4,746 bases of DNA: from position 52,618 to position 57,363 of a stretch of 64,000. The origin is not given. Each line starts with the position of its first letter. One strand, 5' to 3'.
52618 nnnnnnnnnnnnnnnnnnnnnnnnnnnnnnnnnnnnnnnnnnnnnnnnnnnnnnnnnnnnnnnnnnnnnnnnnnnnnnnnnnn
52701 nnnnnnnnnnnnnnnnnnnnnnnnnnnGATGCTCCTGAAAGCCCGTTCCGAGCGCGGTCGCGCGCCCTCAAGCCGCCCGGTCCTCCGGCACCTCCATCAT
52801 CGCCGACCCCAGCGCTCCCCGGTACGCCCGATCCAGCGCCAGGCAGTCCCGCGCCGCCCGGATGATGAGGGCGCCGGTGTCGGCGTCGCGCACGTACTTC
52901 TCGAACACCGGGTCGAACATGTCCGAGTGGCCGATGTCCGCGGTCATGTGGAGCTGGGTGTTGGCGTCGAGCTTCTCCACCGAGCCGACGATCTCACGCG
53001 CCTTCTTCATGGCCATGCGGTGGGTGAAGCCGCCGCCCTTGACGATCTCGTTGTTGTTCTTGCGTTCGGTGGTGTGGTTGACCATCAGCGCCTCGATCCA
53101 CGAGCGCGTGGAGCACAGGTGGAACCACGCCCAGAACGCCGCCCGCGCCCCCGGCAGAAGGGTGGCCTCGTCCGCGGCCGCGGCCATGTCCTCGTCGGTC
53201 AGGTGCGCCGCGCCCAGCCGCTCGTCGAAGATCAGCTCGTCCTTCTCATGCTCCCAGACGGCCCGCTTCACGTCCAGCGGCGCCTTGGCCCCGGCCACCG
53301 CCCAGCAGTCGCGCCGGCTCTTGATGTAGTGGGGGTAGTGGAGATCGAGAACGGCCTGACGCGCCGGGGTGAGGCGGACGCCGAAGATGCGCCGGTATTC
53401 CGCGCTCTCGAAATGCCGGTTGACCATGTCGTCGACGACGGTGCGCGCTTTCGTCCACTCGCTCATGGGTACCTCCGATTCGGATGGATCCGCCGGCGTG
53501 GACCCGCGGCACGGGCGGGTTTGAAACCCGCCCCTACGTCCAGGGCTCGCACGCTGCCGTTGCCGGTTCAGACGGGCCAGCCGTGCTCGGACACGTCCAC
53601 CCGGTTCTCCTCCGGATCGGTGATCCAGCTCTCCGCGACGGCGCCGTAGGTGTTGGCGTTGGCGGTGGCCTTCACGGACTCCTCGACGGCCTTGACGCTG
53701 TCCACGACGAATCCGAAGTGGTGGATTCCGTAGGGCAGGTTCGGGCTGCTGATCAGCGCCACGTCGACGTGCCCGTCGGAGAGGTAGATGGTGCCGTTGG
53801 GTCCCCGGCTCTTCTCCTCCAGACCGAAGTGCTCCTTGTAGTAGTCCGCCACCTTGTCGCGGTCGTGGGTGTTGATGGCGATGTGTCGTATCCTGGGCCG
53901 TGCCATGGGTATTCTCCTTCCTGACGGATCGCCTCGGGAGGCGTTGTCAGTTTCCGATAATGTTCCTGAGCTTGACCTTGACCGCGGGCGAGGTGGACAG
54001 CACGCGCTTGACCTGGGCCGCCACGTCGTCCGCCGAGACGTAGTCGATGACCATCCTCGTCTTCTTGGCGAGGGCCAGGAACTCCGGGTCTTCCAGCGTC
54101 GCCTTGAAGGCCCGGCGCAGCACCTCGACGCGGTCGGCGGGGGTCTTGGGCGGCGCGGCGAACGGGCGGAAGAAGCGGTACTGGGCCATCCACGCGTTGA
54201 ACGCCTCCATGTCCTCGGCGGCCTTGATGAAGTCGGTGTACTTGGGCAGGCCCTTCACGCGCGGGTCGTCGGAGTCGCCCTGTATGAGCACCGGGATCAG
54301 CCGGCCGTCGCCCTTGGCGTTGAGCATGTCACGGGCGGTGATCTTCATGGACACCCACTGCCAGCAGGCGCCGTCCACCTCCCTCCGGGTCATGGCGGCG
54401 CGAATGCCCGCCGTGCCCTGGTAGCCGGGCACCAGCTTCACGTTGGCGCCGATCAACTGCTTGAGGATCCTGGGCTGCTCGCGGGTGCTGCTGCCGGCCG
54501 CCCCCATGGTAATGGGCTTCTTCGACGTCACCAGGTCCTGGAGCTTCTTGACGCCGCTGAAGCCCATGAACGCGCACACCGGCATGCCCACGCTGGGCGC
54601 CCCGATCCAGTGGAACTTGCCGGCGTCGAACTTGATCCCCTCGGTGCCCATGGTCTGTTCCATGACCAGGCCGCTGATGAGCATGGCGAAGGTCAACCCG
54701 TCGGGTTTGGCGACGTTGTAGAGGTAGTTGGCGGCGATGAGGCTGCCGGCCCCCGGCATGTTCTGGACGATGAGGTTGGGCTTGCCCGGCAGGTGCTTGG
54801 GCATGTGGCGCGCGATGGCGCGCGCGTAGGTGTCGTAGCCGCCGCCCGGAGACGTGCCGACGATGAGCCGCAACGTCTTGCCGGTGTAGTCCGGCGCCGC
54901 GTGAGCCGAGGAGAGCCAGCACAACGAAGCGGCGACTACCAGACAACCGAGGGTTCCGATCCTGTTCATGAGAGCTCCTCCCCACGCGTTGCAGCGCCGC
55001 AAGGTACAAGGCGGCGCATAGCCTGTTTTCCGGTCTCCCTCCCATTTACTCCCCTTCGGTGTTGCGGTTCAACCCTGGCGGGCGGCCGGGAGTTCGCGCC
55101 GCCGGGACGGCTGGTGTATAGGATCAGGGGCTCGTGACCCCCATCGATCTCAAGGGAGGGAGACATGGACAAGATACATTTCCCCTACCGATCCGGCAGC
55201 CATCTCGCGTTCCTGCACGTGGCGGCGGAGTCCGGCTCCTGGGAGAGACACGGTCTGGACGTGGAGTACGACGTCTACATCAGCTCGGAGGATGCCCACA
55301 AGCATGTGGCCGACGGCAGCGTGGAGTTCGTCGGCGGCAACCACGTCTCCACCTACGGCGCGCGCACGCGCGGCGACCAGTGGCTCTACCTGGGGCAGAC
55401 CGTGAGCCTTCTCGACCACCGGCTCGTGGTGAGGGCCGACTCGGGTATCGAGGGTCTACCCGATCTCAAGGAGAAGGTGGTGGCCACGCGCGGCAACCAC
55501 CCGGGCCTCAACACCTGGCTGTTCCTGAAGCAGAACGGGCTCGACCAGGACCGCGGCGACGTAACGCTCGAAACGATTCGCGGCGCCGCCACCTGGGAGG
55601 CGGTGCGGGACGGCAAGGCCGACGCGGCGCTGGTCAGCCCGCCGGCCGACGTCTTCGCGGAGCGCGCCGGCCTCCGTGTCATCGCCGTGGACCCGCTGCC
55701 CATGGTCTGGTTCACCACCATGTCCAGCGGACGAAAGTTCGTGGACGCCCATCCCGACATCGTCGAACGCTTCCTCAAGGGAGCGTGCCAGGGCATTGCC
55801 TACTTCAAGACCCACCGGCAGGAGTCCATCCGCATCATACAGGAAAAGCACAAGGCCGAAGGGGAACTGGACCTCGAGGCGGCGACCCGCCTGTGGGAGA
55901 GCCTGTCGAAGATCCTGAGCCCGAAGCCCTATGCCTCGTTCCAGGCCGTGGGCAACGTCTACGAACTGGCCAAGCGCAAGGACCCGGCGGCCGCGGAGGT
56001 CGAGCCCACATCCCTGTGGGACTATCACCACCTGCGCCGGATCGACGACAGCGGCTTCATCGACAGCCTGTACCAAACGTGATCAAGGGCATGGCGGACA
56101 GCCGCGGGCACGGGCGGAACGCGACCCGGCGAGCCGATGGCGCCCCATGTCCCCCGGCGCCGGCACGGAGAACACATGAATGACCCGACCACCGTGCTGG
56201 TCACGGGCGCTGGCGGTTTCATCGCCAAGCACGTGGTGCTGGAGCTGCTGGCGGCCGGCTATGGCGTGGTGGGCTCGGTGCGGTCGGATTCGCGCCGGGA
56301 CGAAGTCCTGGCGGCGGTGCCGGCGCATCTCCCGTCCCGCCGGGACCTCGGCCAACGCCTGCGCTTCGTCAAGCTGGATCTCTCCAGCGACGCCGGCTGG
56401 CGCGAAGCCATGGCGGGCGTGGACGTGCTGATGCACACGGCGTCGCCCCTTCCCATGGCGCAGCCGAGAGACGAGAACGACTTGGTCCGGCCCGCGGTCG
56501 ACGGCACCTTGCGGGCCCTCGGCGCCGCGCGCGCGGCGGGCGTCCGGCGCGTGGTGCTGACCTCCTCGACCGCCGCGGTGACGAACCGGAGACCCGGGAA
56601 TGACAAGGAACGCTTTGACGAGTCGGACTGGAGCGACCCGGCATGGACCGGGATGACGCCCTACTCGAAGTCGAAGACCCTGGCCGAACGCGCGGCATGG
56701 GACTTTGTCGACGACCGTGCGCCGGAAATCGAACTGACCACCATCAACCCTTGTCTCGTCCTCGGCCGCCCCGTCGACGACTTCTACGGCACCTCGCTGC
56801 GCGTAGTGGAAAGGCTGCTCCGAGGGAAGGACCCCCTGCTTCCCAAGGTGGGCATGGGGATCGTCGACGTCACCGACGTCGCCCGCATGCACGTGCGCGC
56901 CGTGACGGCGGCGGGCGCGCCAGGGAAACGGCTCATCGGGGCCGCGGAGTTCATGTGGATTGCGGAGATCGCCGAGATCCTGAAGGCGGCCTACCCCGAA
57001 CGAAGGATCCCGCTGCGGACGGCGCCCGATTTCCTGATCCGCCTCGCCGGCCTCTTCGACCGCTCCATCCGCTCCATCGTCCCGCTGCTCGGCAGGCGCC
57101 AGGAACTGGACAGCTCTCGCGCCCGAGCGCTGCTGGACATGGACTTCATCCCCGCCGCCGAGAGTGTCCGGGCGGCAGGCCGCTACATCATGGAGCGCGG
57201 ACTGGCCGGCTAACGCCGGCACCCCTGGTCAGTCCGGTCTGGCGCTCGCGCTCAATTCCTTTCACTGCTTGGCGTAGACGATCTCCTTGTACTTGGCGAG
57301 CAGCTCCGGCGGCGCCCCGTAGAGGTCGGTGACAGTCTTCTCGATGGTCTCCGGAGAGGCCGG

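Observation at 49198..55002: Cluster of three paralogous CADD-like heme-oxygenase-like diiron oxidases with gamma-glutamyltransferase, two VOC enzymes and TctC: candidate uncharacterised oxidative pathway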

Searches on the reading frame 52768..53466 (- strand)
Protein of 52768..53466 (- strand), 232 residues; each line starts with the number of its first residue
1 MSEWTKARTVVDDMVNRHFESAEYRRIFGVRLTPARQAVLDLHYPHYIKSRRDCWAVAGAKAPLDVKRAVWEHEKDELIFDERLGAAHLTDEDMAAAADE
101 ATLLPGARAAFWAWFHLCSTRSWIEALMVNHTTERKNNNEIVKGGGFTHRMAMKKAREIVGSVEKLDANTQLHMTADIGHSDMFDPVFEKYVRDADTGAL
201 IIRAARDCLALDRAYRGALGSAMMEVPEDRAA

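Call 3: search_protein_families(library=pfam, proteins=[window:52768-53466:-], max_evalue=0.01)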
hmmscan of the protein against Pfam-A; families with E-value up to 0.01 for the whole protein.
window:52768-53466:- (232 aa): 0 families

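Call 4: search_protein_families(library=ncbifam, proteins=[window:52768-53466:-], max_evalue=0.01)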
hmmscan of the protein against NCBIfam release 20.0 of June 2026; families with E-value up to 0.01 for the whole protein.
window:52768-53466:- (232 aa): 0 families

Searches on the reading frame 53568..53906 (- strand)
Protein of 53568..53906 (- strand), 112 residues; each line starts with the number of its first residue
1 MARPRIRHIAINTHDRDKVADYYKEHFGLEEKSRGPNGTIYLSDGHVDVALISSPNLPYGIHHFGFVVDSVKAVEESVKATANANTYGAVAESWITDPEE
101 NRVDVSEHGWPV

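Call 3: search_protein_families(library=pfam, proteins=[window:53568-53906:-], max_evalue=0.01)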
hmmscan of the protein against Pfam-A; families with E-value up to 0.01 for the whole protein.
window:53568-53906:- (112 aa): 3 families
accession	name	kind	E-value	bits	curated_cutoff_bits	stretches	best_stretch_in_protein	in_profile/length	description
PF00903.31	Glyoxalase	-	1.3e-07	32.4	20.6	1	5-79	1-86/121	Glyoxalase/Bleomycin resistance protein/Dioxygenase superfamily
PF13669.12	Glyoxalase_4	-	2.7e-05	24.8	27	1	7-74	1-82/109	Glyoxalase/Bleomycin resistance protein/Dioxygenase superfamily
PF18029.7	Glyoxalase_6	-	0.0014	19.7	23.6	1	9-105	2-105/106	Glyoxalase-like domain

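Call 4: search_protein_families(library=ncbifam, proteins=[window:53568-53906:-], max_evalue=0.01)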
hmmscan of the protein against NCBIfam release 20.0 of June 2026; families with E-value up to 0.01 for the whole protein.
window:53568-53906:- (112 aa): 5 families
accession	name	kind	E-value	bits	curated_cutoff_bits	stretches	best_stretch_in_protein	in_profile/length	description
TIGR03211.1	catechol_2_3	equivalog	1.3e-05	24.6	320.2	1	5-83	4-83/303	catechol 2,3-dioxygenase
TIGR03081.1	metmalonyl_epim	equivalog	4e-05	24.2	114.95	0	5-36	1-32/129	methylmalonyl-CoA epimerase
NF041414.1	ArsI_CadI_VOC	equivalog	9e-05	22.1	116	1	8-83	3-79/147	ArsI/CadI family heavy metal resistance metalloenzyme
TIGR02295.1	HpaD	equivalog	0.0016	17.7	321.4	1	5-82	139-222/298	3,4-dihydroxyphenylacetate 2,3-dioxygenase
NF050075.1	SMU1112c_YaeR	equivalog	0.0082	16.4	140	0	5-31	3-29/125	SMU1112c/YaeR family gloxylase I-like metalloprotein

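Call 53: search_solved_structures(query=window:53568-53906:-, max_evalue=0.01)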
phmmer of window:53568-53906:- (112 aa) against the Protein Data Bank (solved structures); distinct sequences matched with E-value up to 0.01: 2.
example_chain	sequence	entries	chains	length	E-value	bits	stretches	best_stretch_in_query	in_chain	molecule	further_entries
5zsz_A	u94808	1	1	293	0.0031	21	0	5-72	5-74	Catechol 2,3-dioxygenase, Extradiol ring cleavage protein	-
5znh_A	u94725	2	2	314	0.0038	20.7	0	5-72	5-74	Catechol 2,3-dioxygenase, extradiol protein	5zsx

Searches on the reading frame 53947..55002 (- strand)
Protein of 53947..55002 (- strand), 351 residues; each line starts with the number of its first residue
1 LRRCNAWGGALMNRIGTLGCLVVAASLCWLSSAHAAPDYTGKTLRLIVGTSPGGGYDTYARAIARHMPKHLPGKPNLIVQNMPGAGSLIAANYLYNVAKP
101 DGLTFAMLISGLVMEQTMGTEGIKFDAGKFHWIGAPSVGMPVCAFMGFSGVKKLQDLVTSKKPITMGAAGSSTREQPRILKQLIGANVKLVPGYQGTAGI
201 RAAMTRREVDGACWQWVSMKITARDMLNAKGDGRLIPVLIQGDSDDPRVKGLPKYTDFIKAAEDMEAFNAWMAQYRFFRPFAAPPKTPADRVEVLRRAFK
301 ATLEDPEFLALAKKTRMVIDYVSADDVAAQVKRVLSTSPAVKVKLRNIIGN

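Call 3: search_protein_families(library=pfam, proteins=[window:53947-55002:-], max_evalue=0.01)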
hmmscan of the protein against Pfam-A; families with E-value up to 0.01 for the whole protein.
window:53947-55002:- (351 aa): 1 family
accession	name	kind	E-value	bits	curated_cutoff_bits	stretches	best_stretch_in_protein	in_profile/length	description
PF03401.19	TctC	-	2.9e-09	37.3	27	1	60-329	2-256/274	Tripartite tricarboxylate transporter family receptor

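Call 4: search_protein_families(library=ncbifam, proteins=[window:53947-55002:-], max_evalue=0.01)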
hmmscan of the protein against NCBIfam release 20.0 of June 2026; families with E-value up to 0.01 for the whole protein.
window:53947-55002:- (351 aa): 1 family
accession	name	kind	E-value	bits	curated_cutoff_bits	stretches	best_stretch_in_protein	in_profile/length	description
TIGR02122.1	TRAP_TAXI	subfamily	8.8e-05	21.5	84.35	1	21-215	10-197/320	TAXI family TRAP transporter solute-binding subunit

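Call 73: search_solved_structures(query=window:53947-54969:-, max_evalue=0.01)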
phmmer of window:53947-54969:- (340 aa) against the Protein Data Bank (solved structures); distinct sequences matched with E-value up to 0.01: 11.
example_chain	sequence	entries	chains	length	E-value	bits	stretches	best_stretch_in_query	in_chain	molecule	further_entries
8hka_A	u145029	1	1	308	6.9e-08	35.3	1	29-297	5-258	Periplasmic terephthalate binding protein (TBP)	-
2dvz_A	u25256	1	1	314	7.6e-08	35.1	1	24-101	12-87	Putative exported protein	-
8hkb_A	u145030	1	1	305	1.1e-07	34.7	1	29-297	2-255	Periplasmic terephthalate binding protein (TBP)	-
8hk9_D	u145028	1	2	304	1.4e-07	34.3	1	32-297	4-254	Periplasmic terephthalate binding protein (TBP)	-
4x9t_A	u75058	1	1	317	2e-07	33.7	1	27-112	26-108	Uncharacterized protein UPF0065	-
2f5x_A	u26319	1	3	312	2.6e-07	33.4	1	23-303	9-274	BugD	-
2qpq_A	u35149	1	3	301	7.2e-06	28.6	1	25-163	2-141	protein Bug27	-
7ndr_A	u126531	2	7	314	3.3e-05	26.4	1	30-285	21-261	Tripartite tricarboxylate transporter substrate binding protein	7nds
25hk_A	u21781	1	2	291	0.0002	23.9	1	24-150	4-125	Tripartite tricarboxylate transporter substrate binding protein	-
6hke_A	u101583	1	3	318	0.0006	22.3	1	27-95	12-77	Possible TctC subunit of the Tripartite Tricarboxylate Transport(TTT) Family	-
5oei_A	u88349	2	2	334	0.0038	19.7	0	26-107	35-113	Uncharacterized protein family UPF0065:Tat pathway signal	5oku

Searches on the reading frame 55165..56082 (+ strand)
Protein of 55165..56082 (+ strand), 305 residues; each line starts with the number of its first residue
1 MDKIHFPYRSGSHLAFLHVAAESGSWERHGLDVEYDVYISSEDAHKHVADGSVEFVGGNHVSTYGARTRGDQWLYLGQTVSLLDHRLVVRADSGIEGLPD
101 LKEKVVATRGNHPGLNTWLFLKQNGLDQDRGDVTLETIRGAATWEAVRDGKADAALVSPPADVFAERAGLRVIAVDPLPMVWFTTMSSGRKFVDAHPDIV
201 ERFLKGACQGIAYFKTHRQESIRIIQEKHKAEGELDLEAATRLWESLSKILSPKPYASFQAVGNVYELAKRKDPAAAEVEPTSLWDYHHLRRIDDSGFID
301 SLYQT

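Call 3: search_protein_families(library=pfam, proteins=[window:55165-56082:+], max_evalue=0.01)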
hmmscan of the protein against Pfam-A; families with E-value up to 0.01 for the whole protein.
window:55165-56082:+ (305 aa): 2 families
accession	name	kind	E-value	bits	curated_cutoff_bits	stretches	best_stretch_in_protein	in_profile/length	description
PF09084.16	NMT1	-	2.6e-13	50.8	20.5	1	15-220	5-215/216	NMT1/THI5 like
PF12974.12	Phosphonate-bd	-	5.7e-06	26.3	27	1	28-160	26-165/242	ABC transporter, phosphonate, periplasmic substrate-binding protein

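Call 4: search_protein_families(library=ncbifam, proteins=[window:55165-56082:+], max_evalue=0.01)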
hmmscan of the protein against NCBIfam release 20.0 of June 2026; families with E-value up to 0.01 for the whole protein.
window:55165-56082:+ (305 aa): 4 families
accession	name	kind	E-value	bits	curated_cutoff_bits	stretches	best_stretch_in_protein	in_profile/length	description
TIGR01728.1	SsuA_fam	subfamily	1.1e-15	57.6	163.5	1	15-251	12-254/290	aliphatic sulfonate ABC transporter substrate-binding protein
TIGR02122.1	TRAP_TAXI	subfamily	1.4e-06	27.4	84.35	1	87-158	125-197/320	TAXI family TRAP transporter solute-binding subunit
TIGR01729.1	taurine_ABC_bnd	equivalog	0.00024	20.7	304.25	1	30-215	26-214/300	taurine ABC transporter substrate-binding protein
NF040735.1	SBP_SaoX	equivalog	0.0022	17.1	300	1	5-237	6-241/330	ABC transporter substrate-binding subunit SaoX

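Call 52: search_solved_structures(query=window:55165-56082:+, max_evalue=0.001)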
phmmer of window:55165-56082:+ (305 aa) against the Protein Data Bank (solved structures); distinct sequences matched with E-value up to 0.001: 0.

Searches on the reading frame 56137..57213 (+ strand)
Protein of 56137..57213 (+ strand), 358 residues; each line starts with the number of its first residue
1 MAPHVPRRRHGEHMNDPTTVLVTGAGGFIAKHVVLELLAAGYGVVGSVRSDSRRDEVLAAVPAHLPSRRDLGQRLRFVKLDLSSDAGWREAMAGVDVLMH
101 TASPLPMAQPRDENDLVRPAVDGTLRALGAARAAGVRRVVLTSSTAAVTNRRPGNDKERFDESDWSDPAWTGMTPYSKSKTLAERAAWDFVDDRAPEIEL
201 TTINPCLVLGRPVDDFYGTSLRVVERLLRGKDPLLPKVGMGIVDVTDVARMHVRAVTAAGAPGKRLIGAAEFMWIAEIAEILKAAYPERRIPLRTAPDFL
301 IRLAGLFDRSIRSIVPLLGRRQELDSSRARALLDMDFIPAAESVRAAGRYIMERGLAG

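Call 45: search_protein_families(library=pfam, proteins=[window:56137-57213:+], max_evalue=0.001)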
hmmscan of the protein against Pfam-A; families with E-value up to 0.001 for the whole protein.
window:56137-57213:+ (358 aa): 8 families
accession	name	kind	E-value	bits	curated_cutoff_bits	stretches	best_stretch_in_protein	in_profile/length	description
PF01370.27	Epimerase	-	4.7e-24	85.6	20.9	1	20-261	1-232/240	NAD dependent epimerase/dehydratase family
PF01073.25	3Beta_HSD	-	1.4e-17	64.1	22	1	21-262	1-235/280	3-beta hydroxysteroid dehydrogenase/isomerase family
PF13460.12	NAD_binding_10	-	4e-11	43.6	27.2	1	24-158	1-111/184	NAD(P)H-binding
PF07993.18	NAD_binding_4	-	1.3e-10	41.4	20.1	1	22-213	1-212/258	Male sterility protein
PF16363.11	GDP_Man_Dehyd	-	1.3e-08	35.1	27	1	21-187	1-164/332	GDP-mannose 4,6 dehydratase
PF00106.31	adh_short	-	9.6e-05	22.4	26.6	1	19-97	2-73/195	short chain dehydrogenase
PF05368.20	NmrA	-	0.00025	21.2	27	0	18-148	3-111/298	NmrA-like family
PF02719.21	Polysacc_synt_2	-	0.00067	19.4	20.2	1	20-149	1-133/293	Polysaccharide biosynthesis protein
